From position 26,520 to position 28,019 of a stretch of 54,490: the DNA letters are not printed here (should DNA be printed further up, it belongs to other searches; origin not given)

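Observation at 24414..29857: Three full-length RpoD-like sigma-70 genes plus a dead fourth copy, arranged head to tail in one transcription unit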

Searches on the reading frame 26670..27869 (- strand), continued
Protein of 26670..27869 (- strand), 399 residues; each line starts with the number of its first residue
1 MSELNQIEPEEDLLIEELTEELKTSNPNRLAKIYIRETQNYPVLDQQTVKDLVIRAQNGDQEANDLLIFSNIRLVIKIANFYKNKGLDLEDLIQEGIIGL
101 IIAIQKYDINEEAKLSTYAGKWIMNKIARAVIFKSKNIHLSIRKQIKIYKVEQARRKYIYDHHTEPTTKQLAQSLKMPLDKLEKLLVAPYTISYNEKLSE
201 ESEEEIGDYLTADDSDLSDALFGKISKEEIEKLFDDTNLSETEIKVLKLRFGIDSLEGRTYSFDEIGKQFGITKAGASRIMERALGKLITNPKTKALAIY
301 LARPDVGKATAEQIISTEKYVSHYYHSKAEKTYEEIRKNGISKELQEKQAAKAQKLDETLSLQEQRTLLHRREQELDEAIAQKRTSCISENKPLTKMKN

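Call 50: search_protein_families(library=pfam, proteins=[P0143, P0150, P0165, P0140, P0185, P0176], max_evalue=0.1)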
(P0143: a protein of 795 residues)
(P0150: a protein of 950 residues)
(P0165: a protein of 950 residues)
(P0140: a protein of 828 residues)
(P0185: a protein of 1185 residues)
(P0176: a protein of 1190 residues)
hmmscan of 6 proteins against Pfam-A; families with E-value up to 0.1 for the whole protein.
P0143 (795 aa): 6 families
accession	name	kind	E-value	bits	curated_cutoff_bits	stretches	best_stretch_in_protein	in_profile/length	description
PF04542.20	Sigma70_r2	-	5.8e-18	64.9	24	1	246-315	1-70/71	Sigma-70 region 2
PF04545.22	Sigma70_r4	-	3.6e-15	55.7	24.1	1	419-468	4-48/50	Sigma-70, region 4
PF04539.22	Sigma70_r3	-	5.2e-11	42.9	25.3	1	329-402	5-77/78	Sigma-70 region 3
PF01381.28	HTH_3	-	0.013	16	23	0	442-463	11-32/55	Helix-turn-helix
PF13518.12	HTH_28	-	0.049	14.2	25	0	443-462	15-34/52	Helix-turn-helix domain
PF04967.18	HTH_10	-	0.054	13.7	23.1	0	343-365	22-44/53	HTH DNA binding domain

P0150 (950 aa): 7 families
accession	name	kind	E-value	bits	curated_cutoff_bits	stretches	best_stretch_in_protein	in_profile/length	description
PF04545.22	Sigma70_r4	-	1.1e-24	86.1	24.1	2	410-458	5-49/50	Sigma-70, region 4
PF04542.20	Sigma70_r2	-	6.1e-22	77.6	24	1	238-306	2-70/71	Sigma-70 region 2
PF00140.25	Sigma70_r1_2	-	3.6e-15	56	22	1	199-232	1-34/34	Sigma-70 factor, region 1.2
PF04539.22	Sigma70_r3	-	7.1e-15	55.3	25.3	1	319-391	4-77/78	Sigma-70 region 3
PF08281.18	Sigma70_r4_2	-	8.2e-06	25.8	25.7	0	530-557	2-29/54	Sigma-70, region 4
PF14005.11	YpjP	-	0.016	15.6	27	1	561-632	24-94/134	YpjP-like protein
PF18039.7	UBA_6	-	0.087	13.3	23.5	0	686-701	13-28/42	UBA-like domain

P0165 (950 aa): 8 families
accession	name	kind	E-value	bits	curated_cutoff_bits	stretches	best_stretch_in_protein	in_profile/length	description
PF04545.22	Sigma70_r4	-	8.9e-28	96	24.1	1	414-462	5-49/50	Sigma-70, region 4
PF04542.20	Sigma70_r2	-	2.6e-23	82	24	1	241-310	1-70/71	Sigma-70 region 2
PF04539.22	Sigma70_r3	-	3.3e-19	69.2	25.3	1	320-394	1-76/78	Sigma-70 region 3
PF00140.25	Sigma70_r1_2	-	3.3e-11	43.4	22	1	203-234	1-32/34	Sigma-70 factor, region 1.2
PF08281.18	Sigma70_r4_2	-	1.9e-07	31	25.7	0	762-784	2-24/54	Sigma-70, region 4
PF20811.2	PARG_cat_N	-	8.3e-05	23.3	25.6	0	509-538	86-115/118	Poly (ADP-ribose) glycohydrolase (PARG), helical domain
PF13684.11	FakA-like_C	-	0.00027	20.8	23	0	641-722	105-189/216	Fatty acid kinase subunit A-like, C-terminal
PF07299.16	EF-G-binding_N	-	0.024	15.5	27.1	0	521-549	29-57/83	Elongation factor G-binding protein, N-terminal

P0140 (828 aa): 4 families
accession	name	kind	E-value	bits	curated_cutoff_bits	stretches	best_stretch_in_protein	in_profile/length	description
PF04542.20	Sigma70_r2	-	2.7e-19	69.2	24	1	260-329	1-70/71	Sigma-70 region 2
PF04539.22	Sigma70_r3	-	1e-15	58.1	25.3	1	344-409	6-72/78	Sigma-70 region 3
PF04545.22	Sigma70_r4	-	1.5e-10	40.8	24.1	1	432-479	5-47/50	Sigma-70, region 4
PF13443.12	HTH_26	-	0.053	14.2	22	0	361-390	13-42/63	Cro/C1-type HTH DNA-binding domain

P0185 (1185 aa): 13 families
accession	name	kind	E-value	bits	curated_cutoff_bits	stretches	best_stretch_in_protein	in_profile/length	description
PF04542.20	Sigma70_r2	-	1e-19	70.5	24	1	242-311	1-70/71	Sigma-70 region 2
PF04851.21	ResIII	-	2.4e-17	63.8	22.5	1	607-752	2-164/164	Type III restriction enzyme, res subunit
PF04539.22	Sigma70_r3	-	2.1e-16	60.2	25.3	1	321-389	1-69/78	Sigma-70 region 3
PF04545.22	Sigma70_r4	-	3.1e-15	55.8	24.1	1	413-462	5-50/50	Sigma-70, region 4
PF00270.35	DEAD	-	4.5e-09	36.7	26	1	625-751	12-161/167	DEAD/DEAH box helicase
PF00271.37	Helicase_C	-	2.3e-07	31.5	23.5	1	838-959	5-106/110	Helicase conserved C-terminal domain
PF08281.18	Sigma70_r4_2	-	0.0006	19.8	25.7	1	1098-1141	4-43/54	Sigma-70, region 4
PF09848.15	SLFN-g3_helicase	-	0.00082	19.2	24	1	635-723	9-92/354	Schlafen group 3, DNA/RNA helicase domain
PF00140.25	Sigma70_r1_2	-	0.0026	18.1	22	1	217-236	14-33/34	Sigma-70 factor, region 1.2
PF22233.2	PhyR_sigma-like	-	0.0093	16.2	27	0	1124-1147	19-42/50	Response regulator PhyR, sigma-like domain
PF13245.12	AAA_19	-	0.01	16.5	25.1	1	629-735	13-115/134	AAA domain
PF13384.12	HTH_23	-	0.02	15.1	24.6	0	1115-1139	9-32/50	Homeodomain-like domain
PF13401.12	AAA_22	-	0.052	14.3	27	0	635-735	13-108/130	AAA domain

P0176 (1190 aa): 17 families
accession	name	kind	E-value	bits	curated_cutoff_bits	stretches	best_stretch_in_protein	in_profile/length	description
PF04542.20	Sigma70_r2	-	5.6e-20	71.4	24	1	240-309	1-70/71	Sigma-70 region 2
PF04545.22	Sigma70_r4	-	4.8e-17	61.6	24.1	1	413-462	5-50/50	Sigma-70, region 4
PF14559.12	TPR_19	-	8.8e-16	58.4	25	3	739-788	2-55/68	Tetratricopeptide repeat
PF04539.22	Sigma70_r3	-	9.5e-16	58.1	25.3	1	319-388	1-70/78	Sigma-70 region 3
PF03704.23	BTAD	-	3.6e-08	34.3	22.1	0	745-779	83-117/146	Bacterial transcriptional activator domain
PF00140.25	Sigma70_r1_2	-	2.2e-07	31.1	22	1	202-235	1-34/34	Sigma-70 factor, region 1.2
PF19964.5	EAD11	-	6.6e-06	26.4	26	0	795-826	6-39/80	Effector-associated domain 11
PF01535.26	PPR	-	8.4e-06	26.1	25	0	764-778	6-20/31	PPR repeat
PF12895.13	ANAPC3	-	4e-05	24.2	27.2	0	796-840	31-78/82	Anaphase-promoting complex, cyclosome, subunit 3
PF13432.12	TPR_16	-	5.2e-05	24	32.7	1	796-842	5-55/65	Tetratricopeptide repeat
PF13428.12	TPR_14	-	0.00012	22.9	23.5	0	793-824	6-41/44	Tetratricopeptide repeat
PF00515.34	TPR_1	-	0.0005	20.2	27.8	0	797-809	10-22/34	Tetratricopeptide repeat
PF20308.4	TPR-S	-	0.004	18.1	27.6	0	745-784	3-44/102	Tetratricopeptide Repeats-Sensor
PF13176.12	TPR_7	-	0.013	16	27.9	0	766-778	7-19/36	Tetratricopeptide repeat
PF14561.12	TPR_20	-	0.017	15.9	25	0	803-839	7-43/90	Tetratricopeptide repeat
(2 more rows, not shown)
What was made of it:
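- Some family members are fused to helicase or TPR domains (call 50).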

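Call 73: search_protein_families(library=ncbifam, proteins=[P0143, P0150], max_evalue=1e-30)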
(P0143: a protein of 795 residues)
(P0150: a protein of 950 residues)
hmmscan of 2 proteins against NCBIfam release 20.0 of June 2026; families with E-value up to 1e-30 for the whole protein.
P0143 (795 aa): 21 families
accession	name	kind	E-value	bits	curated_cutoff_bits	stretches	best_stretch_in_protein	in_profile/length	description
TIGR02393.1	RpoD_Cterm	equivalog_domain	8.2e-63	212.2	354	1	242-481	1-237/238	RNA polymerase sigma factor RpoD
NF004208.0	PRK05658.1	equivalog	7.5e-62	210.2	555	1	218-483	366-631/631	RNA polymerase sigma factor RpoD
NF006666.0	PRK09210.1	equivalog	1.2e-58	199.3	572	1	211-482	102-370/370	RNA polymerase sigma factor RpoD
TIGR02997.1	Sig70-cyanoRpoD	subfamily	1.6e-58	198.3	384.5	1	228-468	62-297/298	RNA polymerase sigma factor, RpoD/SigA family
NF041931.2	MzaA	equivalog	5e-58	197.5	800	1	217-483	452-716/726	MZA anti-phage system associated sigma-70 family RNA polymerase sigma factor MzaA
NF005920.0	PRK07921.1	subfamily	3.4e-57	193.9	464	1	217-480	67-326/328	RNA polymerase sigma factor SigB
NF004566.0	PRK05901.2-4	equivalog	3.7e-55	187.9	531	1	195-485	143-447/448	RNA polymerase sigma factor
TIGR02394.1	rpoS_proteo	equivalog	4.9e-55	187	378.7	1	214-475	19-277/285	RNA polymerase sigma factor RpoS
NF004561.0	PRK05901.1-3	equivalog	7.7e-54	183.7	582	1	215-481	274-536/537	RNA polymerase sigma factor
NF004207.0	PRK05657.1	equivalog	2.6e-52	178.2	394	1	219-475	67-320/329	RNA polymerase sigma factor RpoS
NF005643.0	PRK07406.1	equivalog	4.6e-52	177.4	500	1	239-480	158-395/397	RNA polymerase sigma factor RpoD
NF004560.0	PRK05901.1-1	equivalog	5.2e-51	174.3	711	1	216-482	254-516/516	RNA polymerase sigma factor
NF004562.0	PRK05901.1-4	equivalog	1.2e-50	172.7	779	1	238-484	313-559/571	RNA polymerase sigma factor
NF005642.0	PRK07405.1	subfamily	3.4e-50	171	524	1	228-473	70-310/318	RNA polymerase sigma factor SigD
NF004564.0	PRK05901.2-2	equivalog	1.2e-48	166.1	617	1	212-481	215-493/500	RNA polymerase sigma factor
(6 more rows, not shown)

P0150 (950 aa): 25 families
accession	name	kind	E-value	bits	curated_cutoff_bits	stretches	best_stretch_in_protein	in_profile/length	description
NF004208.0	PRK05658.1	equivalog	2.9e-100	337.1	555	1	233-472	393-631/631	RNA polymerase sigma factor RpoD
NF006666.0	PRK09210.1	equivalog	5.6e-97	325.3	572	1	132-471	21-370/370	RNA polymerase sigma factor RpoD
TIGR02997.1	Sig70-cyanoRpoD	subfamily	2.5e-94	315.9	384.5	1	231-458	73-298/298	RNA polymerase sigma factor, RpoD/SigA family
TIGR02393.1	RpoD_Cterm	equivalog_domain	7.2e-93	310.5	354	1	233-470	1-237/238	RNA polymerase sigma factor RpoD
NF005643.0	PRK07406.1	equivalog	3.3e-91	306.3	500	1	231-470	159-396/397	RNA polymerase sigma factor RpoD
NF041931.2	MzaA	equivalog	8.1e-87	292.7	800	1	232-472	475-716/726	MZA anti-phage system associated sigma-70 family RNA polymerase sigma factor MzaA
TIGR02394.1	rpoS_proteo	equivalog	9.7e-84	281.2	378.7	1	190-460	4-273/285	RNA polymerase sigma factor RpoS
NF005785.0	PRK07598.1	equivalog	1.3e-82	277.8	554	1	231-472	174-413/415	RNA polymerase sigma factor SigC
NF004207.0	PRK05657.1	equivalog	6.7e-81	272.2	394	1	178-460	35-316/329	RNA polymerase sigma factor RpoS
NF005920.0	PRK07921.1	subfamily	3.4e-80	269.5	464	1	227-469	86-326/328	RNA polymerase sigma factor SigB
NF004561.0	PRK05901.1-3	equivalog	4.8e-79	266.9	582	1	231-462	298-528/537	RNA polymerase sigma factor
NF004565.0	PRK05901.2-3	equivalog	1.6e-73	248.3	484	1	110-471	143-500/501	RNA polymerase sigma factor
NF004562.0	PRK05901.1-4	equivalog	8e-73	245.8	779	1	233-484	317-570/571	RNA polymerase sigma factor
NF004560.0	PRK05901.1-1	equivalog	1.3e-72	245.5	711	1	227-461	274-506/516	RNA polymerase sigma factor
NF005642.0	PRK07405.1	subfamily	4.4e-70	236.4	524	1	222-469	73-315/318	RNA polymerase sigma factor SigD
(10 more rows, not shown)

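Call 101: list_cluster_members(proteins=[P0140, P0142, P0143, P0147, P0160, P0150, P0165, P0179, P0224, P0139])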
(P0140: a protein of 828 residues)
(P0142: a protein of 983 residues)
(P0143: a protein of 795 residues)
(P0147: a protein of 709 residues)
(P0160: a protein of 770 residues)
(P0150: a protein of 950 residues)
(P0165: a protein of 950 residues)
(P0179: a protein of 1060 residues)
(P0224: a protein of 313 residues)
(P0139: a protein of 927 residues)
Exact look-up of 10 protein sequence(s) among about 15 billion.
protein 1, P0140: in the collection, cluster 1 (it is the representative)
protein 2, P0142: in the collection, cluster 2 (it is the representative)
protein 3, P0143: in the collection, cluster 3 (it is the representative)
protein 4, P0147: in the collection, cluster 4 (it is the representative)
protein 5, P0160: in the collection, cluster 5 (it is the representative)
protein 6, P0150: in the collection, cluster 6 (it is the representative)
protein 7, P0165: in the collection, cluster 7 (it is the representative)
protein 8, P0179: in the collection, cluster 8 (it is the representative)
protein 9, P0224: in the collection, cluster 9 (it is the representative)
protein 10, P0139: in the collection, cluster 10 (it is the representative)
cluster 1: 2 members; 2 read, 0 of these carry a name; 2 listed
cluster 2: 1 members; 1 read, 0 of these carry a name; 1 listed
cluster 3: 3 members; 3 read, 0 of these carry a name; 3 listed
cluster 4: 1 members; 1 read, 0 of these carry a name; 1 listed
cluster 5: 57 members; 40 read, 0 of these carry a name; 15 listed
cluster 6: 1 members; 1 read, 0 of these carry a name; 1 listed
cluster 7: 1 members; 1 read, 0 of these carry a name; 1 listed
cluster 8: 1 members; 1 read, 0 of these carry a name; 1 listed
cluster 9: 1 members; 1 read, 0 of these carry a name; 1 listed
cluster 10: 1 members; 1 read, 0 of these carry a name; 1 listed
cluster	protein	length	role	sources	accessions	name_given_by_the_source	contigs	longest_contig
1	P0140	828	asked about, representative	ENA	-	-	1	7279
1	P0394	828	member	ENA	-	-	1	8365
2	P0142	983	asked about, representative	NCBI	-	-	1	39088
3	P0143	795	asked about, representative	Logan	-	-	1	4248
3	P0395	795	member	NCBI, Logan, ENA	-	-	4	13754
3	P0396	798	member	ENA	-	-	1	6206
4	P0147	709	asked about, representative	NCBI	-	-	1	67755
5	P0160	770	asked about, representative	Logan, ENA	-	-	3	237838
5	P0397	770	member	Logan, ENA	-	-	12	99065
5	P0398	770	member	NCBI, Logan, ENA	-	-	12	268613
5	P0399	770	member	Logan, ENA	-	-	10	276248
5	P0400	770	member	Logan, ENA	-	-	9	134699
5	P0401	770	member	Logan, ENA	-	-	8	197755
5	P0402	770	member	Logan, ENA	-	-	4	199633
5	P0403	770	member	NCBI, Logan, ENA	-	-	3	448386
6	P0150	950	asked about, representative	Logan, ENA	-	-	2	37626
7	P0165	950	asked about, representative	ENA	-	-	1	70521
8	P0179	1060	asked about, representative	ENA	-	-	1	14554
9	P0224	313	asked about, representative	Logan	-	-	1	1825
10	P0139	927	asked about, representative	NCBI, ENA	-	-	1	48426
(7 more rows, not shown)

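Call 102: find_encoding_contigs(protein=P0160, flank=10000, max_places=2)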
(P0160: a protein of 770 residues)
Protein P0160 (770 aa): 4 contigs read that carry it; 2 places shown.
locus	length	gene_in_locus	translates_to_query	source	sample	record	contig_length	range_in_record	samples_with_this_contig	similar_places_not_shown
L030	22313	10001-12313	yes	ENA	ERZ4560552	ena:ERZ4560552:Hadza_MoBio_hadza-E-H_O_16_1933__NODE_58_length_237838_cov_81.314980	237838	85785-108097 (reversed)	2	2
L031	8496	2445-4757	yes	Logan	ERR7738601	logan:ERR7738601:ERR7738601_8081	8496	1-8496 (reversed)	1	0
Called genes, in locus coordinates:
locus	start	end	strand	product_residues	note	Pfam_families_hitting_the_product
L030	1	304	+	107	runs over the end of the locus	-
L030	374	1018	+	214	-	-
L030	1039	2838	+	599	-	-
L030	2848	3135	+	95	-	-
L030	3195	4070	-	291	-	PF01297:ZnuA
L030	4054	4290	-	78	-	PF01809:YidD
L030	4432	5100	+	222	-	PF14622:Ribonucleas_3_3, PF00636:Ribonuclease_3, PF00035:dsrm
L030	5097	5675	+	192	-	-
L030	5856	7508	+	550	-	PF00753:Lactamase_B, PF12706:Lactamase_B_2 (faint), PF22505:RNase_J_b_CASP, PF07521:RMMBL (weak), PF17770:RNase_J_C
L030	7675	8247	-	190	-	PF14278:TetR_C_8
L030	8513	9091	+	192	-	PF03729:DUF308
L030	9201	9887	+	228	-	PF04298:Zn_peptidase_2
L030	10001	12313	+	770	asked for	PF04542:Sigma70_r2, PF04539:Sigma70_r3, PF04545:Sigma70_r4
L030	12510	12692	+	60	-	-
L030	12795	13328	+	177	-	-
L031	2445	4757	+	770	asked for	PF04542:Sigma70_r2, PF04539:Sigma70_r3, PF04545:Sigma70_r4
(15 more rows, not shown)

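Call 103: find_encoding_contigs(protein=P0147, flank=10000, max_places=2)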
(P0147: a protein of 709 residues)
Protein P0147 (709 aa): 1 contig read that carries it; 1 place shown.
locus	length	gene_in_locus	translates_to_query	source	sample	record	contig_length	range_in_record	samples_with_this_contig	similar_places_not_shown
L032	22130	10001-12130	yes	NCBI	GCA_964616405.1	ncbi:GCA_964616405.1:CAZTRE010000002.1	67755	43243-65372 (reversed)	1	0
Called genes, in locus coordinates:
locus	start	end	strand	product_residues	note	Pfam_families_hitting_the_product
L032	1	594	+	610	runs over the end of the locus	PF07963:N_methyl, PF24893:DUF7743 (faint)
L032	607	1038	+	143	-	-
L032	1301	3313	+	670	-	PF07963:N_methyl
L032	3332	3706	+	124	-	-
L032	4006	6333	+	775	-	PF12705:PDDEXK_1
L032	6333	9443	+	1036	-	PF00580:UvrD-helicase, PF01443:Viral_helicase1 (faint), PF13245:AAA_19, PF13361:UvrD_C, PF13538:UvrD_C_2 (faint), PF12705:PDDEXK_1 (faint)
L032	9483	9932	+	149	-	PF01451:LMWPc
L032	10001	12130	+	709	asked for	PF04542:Sigma70_r2, PF04539:Sigma70_r3, PF04545:Sigma70_r4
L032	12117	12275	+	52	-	-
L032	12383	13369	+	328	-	-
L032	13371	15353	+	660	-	-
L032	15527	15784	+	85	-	-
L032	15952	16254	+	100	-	PF00829:Ribosomal_L21p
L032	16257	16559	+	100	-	PF04327:Peptidase_Prp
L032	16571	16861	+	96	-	PF01016:Ribosomal_L27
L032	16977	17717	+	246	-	-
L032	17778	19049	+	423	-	PF01018:GTP1_OBG, PF02421:FeoB_N, PF01926:MMR_HSR1, PF09269:DUF1967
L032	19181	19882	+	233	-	-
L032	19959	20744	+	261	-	PF01627:Hpt (weak), PF00072:Response_reg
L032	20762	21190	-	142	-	-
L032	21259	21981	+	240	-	PF20772:TACO1_YebC_N, PF01709:Transcrip_reg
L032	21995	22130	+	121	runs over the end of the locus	PF08000:bPH_1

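Call 106: find_encoding_contigs(protein=P0142, flank=10000, max_places=1)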
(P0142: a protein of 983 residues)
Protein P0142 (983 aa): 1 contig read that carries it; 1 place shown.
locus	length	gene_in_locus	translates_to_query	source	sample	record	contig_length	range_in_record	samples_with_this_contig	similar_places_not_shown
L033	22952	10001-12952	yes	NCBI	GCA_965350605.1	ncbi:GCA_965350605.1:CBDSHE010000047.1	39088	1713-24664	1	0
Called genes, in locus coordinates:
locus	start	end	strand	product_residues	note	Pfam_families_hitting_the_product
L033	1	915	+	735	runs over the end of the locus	-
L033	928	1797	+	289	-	-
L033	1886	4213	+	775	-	PF12705:PDDEXK_1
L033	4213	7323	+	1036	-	PF00580:UvrD-helicase, PF01443:Viral_helicase1 (faint), PF13245:AAA_19, PF13361:UvrD_C, PF13538:UvrD_C_2 (faint)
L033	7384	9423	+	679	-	PF00724:Oxidored_FMN, PF00890:FAD_binding_2 (faint), PF07992:Pyr_redox_2, PF00070:Pyr_redox (weak), PF07992:Pyr_redox_2, PF13450:NAD_binding_8 (weak), PF13738:Pyr_redox_3, PF00070:Pyr_redox (weak), +3 more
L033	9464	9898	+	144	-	PF01451:LMWPc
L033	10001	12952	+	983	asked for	PF04542:Sigma70_r2, PF04539:Sigma70_r3, PF04545:Sigma70_r4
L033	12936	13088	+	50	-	-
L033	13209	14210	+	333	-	PF05973:Gp49 (faint)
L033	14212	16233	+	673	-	-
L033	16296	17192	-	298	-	PF00126:HTH_1, PF03466:LysR_substrate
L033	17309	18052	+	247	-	-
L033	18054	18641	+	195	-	PF01725:Ham1p_like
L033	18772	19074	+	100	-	PF00829:Ribosomal_L21p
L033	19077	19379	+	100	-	PF04327:Peptidase_Prp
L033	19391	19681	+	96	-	PF01016:Ribosomal_L27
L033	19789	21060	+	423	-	PF01018:GTP1_OBG, PF02421:FeoB_N, PF01926:MMR_HSR1, PF09269:DUF1967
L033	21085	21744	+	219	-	-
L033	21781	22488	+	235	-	-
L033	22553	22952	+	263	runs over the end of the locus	PF00072:Response_reg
